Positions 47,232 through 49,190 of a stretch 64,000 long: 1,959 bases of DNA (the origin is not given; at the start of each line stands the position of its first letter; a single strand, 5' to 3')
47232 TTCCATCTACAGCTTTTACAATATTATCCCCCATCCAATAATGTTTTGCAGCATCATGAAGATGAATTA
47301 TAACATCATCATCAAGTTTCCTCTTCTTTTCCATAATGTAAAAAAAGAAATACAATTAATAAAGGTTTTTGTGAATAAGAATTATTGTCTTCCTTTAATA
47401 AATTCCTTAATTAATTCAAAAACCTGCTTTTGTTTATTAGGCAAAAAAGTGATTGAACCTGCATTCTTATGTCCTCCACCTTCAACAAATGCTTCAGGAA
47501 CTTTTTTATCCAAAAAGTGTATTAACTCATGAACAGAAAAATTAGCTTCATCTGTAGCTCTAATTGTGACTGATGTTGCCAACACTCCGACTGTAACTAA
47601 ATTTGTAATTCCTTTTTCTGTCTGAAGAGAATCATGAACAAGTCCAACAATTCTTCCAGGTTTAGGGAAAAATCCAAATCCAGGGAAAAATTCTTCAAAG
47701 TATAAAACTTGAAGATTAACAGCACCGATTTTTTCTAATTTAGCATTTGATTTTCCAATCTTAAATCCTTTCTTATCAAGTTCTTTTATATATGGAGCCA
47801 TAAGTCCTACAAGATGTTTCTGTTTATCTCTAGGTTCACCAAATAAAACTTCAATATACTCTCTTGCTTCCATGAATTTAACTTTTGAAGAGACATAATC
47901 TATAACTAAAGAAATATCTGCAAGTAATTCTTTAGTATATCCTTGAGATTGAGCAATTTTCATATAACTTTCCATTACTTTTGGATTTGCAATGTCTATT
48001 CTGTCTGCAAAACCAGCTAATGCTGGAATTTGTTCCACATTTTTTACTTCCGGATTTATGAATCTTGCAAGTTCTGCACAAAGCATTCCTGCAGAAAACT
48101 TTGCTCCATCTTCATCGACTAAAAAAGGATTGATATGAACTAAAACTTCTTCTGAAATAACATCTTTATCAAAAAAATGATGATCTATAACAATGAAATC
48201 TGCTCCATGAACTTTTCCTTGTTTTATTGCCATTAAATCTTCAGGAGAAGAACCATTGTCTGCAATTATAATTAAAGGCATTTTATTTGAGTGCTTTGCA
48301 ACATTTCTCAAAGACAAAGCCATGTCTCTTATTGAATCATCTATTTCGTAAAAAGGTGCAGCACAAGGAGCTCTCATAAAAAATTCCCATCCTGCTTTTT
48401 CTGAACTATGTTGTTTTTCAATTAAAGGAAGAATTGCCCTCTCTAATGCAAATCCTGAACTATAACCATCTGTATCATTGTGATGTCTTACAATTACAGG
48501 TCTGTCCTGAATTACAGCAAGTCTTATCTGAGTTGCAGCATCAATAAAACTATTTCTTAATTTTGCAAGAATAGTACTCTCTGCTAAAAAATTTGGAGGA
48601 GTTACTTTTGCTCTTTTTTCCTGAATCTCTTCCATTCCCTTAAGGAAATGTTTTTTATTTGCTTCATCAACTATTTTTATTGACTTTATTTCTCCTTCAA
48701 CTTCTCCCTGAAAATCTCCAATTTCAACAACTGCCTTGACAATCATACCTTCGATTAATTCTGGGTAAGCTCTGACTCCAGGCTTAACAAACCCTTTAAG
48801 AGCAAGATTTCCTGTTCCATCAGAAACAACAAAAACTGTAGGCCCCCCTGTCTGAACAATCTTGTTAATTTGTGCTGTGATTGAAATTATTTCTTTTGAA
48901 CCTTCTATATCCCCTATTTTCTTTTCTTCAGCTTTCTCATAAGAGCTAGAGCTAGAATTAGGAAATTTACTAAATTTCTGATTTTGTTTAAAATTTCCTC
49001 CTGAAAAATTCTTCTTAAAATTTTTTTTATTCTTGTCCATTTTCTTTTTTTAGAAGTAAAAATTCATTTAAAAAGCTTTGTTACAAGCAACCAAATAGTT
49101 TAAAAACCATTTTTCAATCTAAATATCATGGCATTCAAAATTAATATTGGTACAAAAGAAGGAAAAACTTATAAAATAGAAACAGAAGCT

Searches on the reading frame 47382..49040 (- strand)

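Call 89: search_protein_families(library=pfam, proteins=[window:47382-49040:-], max_evalue=0.00001)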
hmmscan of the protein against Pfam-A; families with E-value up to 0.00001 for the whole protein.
window:47382-49040:- (552 aa): 1 family
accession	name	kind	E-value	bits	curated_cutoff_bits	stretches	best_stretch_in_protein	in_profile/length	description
PF01368.27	DHH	-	3.4e-06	27.8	28.1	1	182-324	2-101/125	DHH family, N-terminal domain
